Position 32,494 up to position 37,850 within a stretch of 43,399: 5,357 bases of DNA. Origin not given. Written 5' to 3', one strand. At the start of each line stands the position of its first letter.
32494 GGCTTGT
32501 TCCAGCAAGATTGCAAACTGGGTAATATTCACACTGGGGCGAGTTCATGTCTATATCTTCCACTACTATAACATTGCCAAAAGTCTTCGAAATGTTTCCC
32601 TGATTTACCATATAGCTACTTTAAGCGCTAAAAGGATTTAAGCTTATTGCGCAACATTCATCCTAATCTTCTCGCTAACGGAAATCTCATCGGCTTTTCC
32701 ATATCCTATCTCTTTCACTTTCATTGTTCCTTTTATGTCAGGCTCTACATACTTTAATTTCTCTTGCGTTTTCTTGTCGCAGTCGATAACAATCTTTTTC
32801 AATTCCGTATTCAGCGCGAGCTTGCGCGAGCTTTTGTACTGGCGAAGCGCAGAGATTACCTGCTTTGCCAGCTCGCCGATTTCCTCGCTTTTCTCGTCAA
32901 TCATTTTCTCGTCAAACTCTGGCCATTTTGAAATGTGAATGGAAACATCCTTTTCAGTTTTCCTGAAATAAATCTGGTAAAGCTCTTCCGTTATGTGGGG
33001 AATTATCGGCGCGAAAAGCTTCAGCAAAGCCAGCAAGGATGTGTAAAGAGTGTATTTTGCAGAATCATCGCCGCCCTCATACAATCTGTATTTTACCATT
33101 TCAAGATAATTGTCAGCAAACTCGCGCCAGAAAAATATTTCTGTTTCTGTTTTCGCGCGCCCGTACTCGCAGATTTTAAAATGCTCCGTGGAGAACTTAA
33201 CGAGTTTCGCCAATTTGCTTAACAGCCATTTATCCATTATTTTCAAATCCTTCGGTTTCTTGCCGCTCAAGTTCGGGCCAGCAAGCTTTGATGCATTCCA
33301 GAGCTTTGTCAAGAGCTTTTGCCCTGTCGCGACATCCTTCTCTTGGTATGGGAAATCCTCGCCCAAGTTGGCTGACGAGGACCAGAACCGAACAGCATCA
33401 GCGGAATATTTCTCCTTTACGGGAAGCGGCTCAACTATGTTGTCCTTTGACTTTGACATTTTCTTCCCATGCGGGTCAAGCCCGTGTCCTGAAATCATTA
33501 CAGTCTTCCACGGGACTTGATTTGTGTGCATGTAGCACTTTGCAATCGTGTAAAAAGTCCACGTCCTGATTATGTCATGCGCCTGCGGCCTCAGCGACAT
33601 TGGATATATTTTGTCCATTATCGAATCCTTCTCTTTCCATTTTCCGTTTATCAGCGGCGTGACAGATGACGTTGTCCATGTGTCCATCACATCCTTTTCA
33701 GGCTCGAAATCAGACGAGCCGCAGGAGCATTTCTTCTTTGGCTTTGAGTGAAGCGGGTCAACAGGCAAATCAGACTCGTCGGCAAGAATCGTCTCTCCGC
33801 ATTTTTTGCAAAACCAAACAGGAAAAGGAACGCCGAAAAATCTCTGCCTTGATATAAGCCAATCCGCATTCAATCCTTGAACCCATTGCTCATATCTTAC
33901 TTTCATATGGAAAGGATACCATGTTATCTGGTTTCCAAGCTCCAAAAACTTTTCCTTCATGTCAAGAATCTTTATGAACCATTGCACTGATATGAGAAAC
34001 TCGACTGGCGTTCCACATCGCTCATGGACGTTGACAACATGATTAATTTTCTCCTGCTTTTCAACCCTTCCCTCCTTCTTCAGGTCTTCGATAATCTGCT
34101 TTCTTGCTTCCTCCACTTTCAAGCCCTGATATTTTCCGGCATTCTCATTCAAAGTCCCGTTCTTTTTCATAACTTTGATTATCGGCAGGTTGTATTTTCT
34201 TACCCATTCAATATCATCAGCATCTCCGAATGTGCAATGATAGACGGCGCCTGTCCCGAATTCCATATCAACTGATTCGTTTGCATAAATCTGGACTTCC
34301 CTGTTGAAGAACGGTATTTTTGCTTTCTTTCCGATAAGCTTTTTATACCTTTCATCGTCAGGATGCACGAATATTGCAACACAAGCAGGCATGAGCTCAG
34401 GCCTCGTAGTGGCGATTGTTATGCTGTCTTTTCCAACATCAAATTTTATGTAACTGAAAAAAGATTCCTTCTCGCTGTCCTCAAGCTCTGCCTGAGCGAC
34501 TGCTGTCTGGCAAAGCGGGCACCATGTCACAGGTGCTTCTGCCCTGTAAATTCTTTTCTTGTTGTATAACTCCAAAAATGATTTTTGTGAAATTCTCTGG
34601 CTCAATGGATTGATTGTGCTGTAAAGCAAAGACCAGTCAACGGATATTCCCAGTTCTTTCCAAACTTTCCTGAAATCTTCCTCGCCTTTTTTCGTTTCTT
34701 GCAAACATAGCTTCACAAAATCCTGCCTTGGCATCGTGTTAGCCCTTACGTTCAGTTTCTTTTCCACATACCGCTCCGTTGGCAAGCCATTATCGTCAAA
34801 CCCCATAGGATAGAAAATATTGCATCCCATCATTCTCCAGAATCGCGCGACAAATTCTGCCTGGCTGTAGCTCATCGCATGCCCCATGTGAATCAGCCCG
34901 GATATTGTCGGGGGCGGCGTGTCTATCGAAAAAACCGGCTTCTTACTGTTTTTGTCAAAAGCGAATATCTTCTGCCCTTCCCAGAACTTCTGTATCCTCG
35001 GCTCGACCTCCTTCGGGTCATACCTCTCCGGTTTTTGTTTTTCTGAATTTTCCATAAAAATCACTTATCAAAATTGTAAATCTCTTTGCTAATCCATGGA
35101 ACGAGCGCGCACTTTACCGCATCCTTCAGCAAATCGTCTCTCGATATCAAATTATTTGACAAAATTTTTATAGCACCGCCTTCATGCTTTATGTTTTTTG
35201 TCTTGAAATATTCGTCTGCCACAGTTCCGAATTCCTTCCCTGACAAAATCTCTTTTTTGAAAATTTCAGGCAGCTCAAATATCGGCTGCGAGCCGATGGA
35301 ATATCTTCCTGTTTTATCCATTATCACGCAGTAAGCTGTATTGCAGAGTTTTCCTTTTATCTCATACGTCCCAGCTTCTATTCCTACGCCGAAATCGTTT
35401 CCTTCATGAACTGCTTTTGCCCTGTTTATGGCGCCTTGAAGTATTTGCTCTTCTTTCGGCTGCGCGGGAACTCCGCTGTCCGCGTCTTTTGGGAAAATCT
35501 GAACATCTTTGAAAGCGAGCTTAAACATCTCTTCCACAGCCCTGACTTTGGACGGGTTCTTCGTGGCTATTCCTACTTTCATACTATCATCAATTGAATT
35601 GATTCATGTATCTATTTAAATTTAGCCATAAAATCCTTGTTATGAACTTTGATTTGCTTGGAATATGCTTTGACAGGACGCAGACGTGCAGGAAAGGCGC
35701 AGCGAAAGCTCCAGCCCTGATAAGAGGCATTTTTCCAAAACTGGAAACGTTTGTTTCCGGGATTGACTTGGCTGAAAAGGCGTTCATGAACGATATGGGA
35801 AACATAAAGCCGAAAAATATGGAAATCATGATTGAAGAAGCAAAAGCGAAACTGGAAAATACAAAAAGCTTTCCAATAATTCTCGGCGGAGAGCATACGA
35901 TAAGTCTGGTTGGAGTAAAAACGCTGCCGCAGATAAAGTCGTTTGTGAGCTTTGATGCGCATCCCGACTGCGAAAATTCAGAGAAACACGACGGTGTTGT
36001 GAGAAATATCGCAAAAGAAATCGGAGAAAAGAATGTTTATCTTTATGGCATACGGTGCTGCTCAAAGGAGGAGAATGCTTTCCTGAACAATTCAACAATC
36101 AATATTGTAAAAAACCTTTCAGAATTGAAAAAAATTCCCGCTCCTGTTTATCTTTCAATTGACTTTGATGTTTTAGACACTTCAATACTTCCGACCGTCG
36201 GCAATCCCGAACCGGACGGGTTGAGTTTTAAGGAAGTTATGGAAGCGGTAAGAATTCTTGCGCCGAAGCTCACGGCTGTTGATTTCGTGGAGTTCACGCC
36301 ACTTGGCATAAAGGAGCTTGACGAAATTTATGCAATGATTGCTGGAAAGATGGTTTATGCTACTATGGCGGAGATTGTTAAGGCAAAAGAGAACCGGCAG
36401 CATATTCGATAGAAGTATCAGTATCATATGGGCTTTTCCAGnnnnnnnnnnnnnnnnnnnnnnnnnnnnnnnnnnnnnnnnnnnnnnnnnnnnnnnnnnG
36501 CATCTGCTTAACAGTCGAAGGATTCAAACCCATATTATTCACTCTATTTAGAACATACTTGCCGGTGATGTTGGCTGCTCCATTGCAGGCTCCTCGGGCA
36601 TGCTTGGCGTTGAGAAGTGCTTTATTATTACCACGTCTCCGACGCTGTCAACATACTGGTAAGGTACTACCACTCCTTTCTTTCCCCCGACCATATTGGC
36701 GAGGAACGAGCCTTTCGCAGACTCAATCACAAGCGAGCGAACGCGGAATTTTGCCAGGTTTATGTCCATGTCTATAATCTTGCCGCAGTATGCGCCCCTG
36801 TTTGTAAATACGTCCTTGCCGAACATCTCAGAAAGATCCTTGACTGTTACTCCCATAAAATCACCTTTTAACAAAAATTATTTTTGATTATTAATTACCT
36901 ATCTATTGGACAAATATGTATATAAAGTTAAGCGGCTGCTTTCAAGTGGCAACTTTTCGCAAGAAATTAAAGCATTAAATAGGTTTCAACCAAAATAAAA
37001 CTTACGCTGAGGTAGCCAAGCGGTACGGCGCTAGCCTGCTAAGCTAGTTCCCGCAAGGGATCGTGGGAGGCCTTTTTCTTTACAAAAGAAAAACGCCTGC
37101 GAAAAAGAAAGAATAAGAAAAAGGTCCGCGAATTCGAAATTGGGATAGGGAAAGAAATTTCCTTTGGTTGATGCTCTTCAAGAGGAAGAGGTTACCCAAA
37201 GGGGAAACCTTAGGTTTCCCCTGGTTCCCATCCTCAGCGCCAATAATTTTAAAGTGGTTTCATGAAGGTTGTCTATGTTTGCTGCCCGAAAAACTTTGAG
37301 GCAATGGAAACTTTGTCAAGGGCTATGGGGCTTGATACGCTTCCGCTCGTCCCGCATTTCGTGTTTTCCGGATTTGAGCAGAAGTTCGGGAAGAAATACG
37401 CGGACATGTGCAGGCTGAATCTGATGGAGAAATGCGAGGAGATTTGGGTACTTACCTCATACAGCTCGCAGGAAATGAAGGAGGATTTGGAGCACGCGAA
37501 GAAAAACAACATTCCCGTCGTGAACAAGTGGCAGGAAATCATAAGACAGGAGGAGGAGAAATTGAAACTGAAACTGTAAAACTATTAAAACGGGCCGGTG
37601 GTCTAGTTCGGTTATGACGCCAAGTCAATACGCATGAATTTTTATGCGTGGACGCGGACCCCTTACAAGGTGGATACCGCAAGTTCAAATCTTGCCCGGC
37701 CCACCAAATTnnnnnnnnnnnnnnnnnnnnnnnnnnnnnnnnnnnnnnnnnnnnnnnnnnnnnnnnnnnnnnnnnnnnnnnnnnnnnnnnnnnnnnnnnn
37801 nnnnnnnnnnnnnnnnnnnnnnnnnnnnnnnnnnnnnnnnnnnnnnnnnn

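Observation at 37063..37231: tRNA-Ser(GCU): T-loop apparently reduced to a 6-7 nt micro-exon flanked by two introns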

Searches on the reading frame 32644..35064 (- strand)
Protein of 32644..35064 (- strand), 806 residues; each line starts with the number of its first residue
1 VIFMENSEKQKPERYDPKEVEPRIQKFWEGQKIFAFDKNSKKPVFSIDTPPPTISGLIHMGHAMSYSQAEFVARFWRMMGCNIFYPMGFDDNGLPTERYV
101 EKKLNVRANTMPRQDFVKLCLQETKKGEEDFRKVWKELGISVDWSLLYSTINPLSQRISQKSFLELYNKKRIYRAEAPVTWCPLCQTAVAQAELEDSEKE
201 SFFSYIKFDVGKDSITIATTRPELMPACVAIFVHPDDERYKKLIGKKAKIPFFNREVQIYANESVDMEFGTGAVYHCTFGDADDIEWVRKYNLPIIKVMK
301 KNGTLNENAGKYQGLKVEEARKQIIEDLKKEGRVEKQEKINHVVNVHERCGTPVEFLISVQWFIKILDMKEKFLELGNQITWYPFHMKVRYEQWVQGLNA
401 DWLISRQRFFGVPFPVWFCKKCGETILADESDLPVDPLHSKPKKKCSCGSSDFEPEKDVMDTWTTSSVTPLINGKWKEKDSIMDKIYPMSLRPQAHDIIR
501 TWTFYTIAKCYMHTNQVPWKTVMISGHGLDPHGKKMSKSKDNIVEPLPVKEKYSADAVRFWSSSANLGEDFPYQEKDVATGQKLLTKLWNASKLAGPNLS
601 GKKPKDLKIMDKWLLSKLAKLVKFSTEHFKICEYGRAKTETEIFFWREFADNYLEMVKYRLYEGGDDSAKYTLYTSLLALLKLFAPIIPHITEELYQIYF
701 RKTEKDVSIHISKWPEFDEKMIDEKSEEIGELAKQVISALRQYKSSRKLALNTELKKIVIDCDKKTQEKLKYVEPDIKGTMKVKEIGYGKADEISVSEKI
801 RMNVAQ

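Call 10: search_protein_families(library=pfam, proteins=[window:32644-35064:-])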
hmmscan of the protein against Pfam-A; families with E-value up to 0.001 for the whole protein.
window:32644-35064:- (806 aa): 4 families
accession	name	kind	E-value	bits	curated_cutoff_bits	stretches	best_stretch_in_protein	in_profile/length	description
PF00133.28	tRNA-synt_1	-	9.5e-82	275.4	22.7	1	24-570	2-410/414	tRNA synthetases class I (I, L, M and V)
PF08264.19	Anticodon_1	-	4.2e-36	124.5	25.1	1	611-758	1-147/148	Anticodon-binding domain of tRNA ligase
PF09334.17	tRNA-synt_1g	-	7.6e-18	64.9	20.1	2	47-192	3-133/391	tRNA synthetases class I (M)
PF13603.12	tRNA-synt_1_2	-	3.9e-09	36.7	25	1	244-314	85-170/185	Leucyl-tRNA synthetase, editing domain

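Call 11: search_protein_families(library=ncbifam, proteins=[window:32644-35064:-])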
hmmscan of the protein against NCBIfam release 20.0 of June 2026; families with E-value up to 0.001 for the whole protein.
window:32644-35064:- (806 aa): 17 families
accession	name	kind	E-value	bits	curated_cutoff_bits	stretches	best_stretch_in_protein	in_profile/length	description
NF009687.0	PRK13208.1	equivalog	0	1084.2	738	1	8-793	3-793/801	valine--tRNA ligase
TIGR00422.1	valS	equivalog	2.2e-238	793.5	612.1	1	12-793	2-791/863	valine--tRNA ligase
NF000540.1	alt_ValS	exception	8.6e-233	774.9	900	1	14-785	3-825/827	valine--tRNA ligase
NF004349.1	PRK05729.1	equivalog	3.4e-183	611.2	704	1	13-795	2-776/860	valine--tRNA ligase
TIGR00392.1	ileS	equivalog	7.2e-128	428.1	621.4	2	254-769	308-858/861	isoleucine--tRNA ligase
NF011492.0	PRK14900.1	equivalog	4.5e-125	418.8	1783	1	13-771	11-781/1044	valine--tRNA ligase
NF008957.0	PRK12300.1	subfamily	2.7e-78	263.9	677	3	16-238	5-241/946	leucine--tRNA ligase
TIGR00395.1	leuS_arch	equivalog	1.3e-66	225.3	648.5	3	486-754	571-824/938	leucine--tRNA ligase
TIGR00396.1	leuS_bact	equivalog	1.1e-63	215.7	548.4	4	15-201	1-174/843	leucine--tRNA ligase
NF000257.1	MupA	exception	3.6e-60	203.8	1900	2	250-786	280-844/1024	mupirocin-resistant isoleucine--tRNA ligase MupA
NF000258.1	MupB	exception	8e-60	202.7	1900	2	242-786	274-846/1033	mupirocin-resistant isoleucine--tRNA ligase MupB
NF040702.1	ileS_w_GNAT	exception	3.6e-58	197.1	1999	2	247-792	482-1049/1100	isoleucine--tRNA ligase, N-acetyltransferase domain-containing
TIGR00398.1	metG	equivalog_domain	8.1e-24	84.2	336.35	2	47-195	3-136/530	methionine--tRNA ligase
NF008900.0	PRK12267.1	equivalog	1.6e-19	69.8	598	2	44-198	5-144/648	methionine--tRNA ligase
NF001100.0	PRK00133.1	equivalog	1.2e-15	57.1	587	1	54-187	16-134/676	methionine--tRNA ligase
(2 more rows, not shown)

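Call 14: find_related_loci(query=window:32644-35064:-, collection=genome_contigs, flank=10000)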
Query window:32644-35064:- (806 aa) in genome_contigs; peptide patterns used: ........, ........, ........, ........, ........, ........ (x = any residue, [..] = any of these).
80 stretches matched a pattern; 53 encode a relative of the query (tblastn E <= 1e-3); 53 distinct loci.
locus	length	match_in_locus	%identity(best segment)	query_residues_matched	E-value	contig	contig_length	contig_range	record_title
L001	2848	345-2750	89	5-806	0e+0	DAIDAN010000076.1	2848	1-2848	MAG TPA_asm: Candidatus Aenigmatarchaeota archaeon isolate clean1842 NODE_76_length_2848_cov_13.393238, whole genome sho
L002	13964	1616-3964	53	15-791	0e+0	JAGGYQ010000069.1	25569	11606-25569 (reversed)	MAG: Candidatus Aenigmatarchaeota archaeon isolate AUK182 PB_MBMC_136_c_000000000019, whole genome shotgun sequence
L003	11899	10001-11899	51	15-652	0e+0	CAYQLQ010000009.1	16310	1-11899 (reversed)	MAG TPA_asm: Candidatus Woesearchaeota archaeon isolate SRP178699_co2_505 genome assembly, contig: NODE_2822_length_1631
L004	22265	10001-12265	41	2-760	0e+0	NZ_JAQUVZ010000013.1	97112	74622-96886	MAG: Methanosarcina sp. isolate STD2_179 NODE_676_length_97112_cov_18.690210_Sandtown_D2, whole genome shotgun sequence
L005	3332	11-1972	49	131-790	0e+0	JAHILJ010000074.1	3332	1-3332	MAG: Nanoarchaeota archaeon isolate KR13_N2.mb.17 KR13_N2.mb.17_k141_333794, whole genome shotgun sequence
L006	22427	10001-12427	40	6-791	0e+0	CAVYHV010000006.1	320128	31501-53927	MAG: Candidatus Bathyarchaeota archaeon isolate MFD03726.bin.1.202 genome assembly, contig: contig_18704, whole genome s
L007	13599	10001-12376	40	12-786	0e+0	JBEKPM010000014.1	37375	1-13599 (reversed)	MAG: Candidatus Bathyarchaeia archaeon isolate SPRUCE 464 SPRUCE_464_14, whole genome shotgun sequence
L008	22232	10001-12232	42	9-760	0e+0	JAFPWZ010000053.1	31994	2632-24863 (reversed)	MAG: Methanomicrobium sp. isolate RGIG1551 Goat_Abomasum-6__c234949, whole genome shotgun sequence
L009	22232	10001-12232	41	9-760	0e+0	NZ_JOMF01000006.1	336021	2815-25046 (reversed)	Methanomicrobium mobile BP T502DRAFT_scaffold00003.3_C, whole genome shotgun sequence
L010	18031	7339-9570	41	9-760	0e+0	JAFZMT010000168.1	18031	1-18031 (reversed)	MAG: Methanomicrobium sp. isolate RGIG7908 Water_buffalos_Reticulum.Co__c3209466, whole genome shotgun sequence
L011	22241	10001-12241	41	7-760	0e+0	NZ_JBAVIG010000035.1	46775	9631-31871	MAG: Methanoregula sp. isolate MFD02961_ilm_asm_bin34 k127_126046, whole genome shotgun sequence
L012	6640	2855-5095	41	7-760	0e+0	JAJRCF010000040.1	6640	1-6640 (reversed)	MAG: Methanoregula sp. isolate OWC_0057 OWC_0057_scaffold19634, whole genome shotgun sequence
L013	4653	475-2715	40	7-760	0e+0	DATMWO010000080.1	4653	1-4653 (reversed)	MAG TPA_asm: Methanoregula sp. isolate SMAG_U13096 k141_223980, whole genome shotgun sequence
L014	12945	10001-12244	40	5-760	0e+0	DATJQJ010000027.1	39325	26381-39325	MAG TPA_asm: Methanoregulaceae archaeon isolate SMAG_U14937 k141_407692, whole genome shotgun sequence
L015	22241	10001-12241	41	7-760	0e+0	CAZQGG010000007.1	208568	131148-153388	MAG TPA_asm: uncultured Methanoregula sp. isolate SRP302447_co2_372 genome assembly, contig: NODE_210_length_208568_cov_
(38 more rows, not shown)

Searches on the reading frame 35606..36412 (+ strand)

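Call 10: search_protein_families(library=pfam, proteins=[window:35606-36412:+])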
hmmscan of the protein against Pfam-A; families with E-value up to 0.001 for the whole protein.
window:35606-36412:+ (268 aa): 1 family
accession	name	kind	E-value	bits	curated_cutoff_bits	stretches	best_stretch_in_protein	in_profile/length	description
PF00491.26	Arginase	-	7.3e-36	124.5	22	1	16-252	4-276/280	Arginase family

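Call 11: search_protein_families(library=ncbifam, proteins=[window:35606-36412:+])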
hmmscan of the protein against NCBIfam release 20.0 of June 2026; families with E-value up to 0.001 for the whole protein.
window:35606-36412:+ (268 aa): 4 families
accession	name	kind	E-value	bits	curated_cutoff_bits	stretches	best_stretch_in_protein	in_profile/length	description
TIGR01230.1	agmatinase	equivalog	1.9e-28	99.9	174.3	1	17-254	17-273/275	agmatinase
TIGR01227.1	hutG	equivalog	6.4e-19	68.3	229.15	1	17-232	39-286/307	formimidoylglutamase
NF002564.0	PRK02190.1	subfamily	2.4e-17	63.1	302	1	13-256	33-300/307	agmatinase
TIGR01229.1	rocF_arginase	equivalog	1.5e-14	54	227.6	1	169-233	209-274/300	arginase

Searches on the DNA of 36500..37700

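Call 4: search_rna_families(source=window, start=36500, end=37700, threshold=evalue, max_evalue=10, show_alignments=3)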
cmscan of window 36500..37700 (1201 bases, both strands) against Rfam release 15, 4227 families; matches with E-value up to 10: 3.
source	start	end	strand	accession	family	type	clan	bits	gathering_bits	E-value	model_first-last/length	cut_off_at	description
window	37594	37700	+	RF00005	tRNA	Gene; tRNA;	CL00001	27.7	29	0.0025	3-68/71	no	tRNA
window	37006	37084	+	RF00005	tRNA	Gene; tRNA;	CL00001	25.8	29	0.0088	1-71/71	no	tRNA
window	37185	37235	-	RF03935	mir-763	Gene; miRNA;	-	15.7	100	6.7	1-120/120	no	mir-763 microRNA precursor family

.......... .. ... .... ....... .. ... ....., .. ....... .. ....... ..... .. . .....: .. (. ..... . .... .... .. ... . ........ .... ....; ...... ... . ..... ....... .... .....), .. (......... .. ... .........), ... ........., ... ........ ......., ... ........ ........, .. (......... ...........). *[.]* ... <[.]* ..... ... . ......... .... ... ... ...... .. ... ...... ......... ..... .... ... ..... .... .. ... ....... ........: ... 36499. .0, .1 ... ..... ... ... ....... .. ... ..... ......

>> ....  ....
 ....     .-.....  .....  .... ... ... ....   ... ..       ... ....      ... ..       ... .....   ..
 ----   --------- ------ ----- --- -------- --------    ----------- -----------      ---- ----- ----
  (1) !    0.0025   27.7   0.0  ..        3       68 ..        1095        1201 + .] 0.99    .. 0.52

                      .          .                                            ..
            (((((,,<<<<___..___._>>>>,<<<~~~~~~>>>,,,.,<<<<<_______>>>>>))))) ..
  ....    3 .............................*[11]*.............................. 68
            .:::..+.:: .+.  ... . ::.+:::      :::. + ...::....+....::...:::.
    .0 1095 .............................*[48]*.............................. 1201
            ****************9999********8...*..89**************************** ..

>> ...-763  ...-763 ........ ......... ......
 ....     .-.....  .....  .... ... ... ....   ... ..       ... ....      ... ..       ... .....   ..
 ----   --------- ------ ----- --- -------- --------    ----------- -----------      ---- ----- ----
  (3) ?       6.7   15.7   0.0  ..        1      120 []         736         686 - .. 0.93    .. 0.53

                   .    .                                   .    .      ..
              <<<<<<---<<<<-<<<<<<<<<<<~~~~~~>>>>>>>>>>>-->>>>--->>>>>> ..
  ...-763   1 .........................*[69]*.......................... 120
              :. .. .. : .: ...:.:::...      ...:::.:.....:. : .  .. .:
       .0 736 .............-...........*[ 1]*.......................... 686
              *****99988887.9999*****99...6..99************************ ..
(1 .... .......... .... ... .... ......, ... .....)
